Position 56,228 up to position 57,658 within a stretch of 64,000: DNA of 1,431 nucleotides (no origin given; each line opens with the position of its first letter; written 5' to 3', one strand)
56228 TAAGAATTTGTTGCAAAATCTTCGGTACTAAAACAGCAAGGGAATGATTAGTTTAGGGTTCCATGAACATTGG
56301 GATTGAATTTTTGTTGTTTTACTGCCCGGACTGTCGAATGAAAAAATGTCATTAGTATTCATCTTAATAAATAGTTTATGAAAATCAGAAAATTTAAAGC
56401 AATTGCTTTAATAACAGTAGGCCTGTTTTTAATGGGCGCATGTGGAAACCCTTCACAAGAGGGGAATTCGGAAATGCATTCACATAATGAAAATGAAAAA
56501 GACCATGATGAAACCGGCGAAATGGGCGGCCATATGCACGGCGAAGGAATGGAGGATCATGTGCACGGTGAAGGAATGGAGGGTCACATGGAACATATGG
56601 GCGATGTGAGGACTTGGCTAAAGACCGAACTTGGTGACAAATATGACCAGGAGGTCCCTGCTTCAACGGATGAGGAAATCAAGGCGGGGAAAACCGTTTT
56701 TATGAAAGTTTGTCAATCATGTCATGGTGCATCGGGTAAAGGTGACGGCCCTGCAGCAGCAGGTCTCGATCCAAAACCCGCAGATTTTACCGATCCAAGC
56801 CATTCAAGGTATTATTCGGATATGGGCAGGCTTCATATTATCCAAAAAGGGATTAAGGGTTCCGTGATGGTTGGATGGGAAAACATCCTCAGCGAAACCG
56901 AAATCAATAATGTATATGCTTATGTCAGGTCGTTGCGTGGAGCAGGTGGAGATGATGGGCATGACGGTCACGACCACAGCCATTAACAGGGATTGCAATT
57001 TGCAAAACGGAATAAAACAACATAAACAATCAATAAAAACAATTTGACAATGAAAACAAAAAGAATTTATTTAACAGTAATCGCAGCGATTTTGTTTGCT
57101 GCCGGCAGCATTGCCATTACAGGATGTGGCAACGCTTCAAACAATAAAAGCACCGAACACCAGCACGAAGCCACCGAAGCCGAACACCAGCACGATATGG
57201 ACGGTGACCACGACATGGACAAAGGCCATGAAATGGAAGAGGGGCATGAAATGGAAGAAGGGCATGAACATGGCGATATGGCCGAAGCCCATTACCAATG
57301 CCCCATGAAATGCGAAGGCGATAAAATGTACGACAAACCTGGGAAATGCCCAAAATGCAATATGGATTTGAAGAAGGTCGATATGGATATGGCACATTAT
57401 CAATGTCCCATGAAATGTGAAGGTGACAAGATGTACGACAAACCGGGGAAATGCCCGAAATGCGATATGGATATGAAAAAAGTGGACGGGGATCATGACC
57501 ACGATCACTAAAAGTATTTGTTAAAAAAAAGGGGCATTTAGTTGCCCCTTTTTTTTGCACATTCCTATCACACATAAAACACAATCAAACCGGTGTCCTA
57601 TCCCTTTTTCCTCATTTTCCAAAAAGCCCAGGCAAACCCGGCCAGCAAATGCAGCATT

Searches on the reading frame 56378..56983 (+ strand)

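Call 88: search_protein_families(library=pfam, proteins=[window:56378-56983:+], max_evalue=0.001)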
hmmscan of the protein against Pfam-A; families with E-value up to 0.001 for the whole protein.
window:56378-56983:+ (202 aa): 2 families
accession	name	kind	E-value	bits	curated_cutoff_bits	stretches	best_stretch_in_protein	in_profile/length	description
PF00034.26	Cytochrom_C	-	5.4e-13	50.5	21.3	1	101-186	1-89/90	Cytochrome c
PF13442.11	Cytochrome_CBB3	-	5.2e-09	36.8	27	1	100-183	2-68/68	Cytochrome C oxidase, cbb3-type, subunit III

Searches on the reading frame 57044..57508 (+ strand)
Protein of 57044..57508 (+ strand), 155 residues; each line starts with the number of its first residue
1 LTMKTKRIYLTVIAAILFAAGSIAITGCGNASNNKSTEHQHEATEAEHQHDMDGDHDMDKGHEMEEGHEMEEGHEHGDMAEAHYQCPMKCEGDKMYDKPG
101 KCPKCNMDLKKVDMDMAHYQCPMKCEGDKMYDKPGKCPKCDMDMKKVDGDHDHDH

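Call 88: search_protein_families(library=pfam, proteins=[window:57044-57508:+], max_evalue=0.001)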
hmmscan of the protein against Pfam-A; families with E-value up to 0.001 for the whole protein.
window:57044-57508:+ (155 aa): 1 family
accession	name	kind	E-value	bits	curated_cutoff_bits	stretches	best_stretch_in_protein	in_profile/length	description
PF19335.5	HMBD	-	7.6e-19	67.8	23.6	2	83-112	1-28/28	Heavy metal binding domain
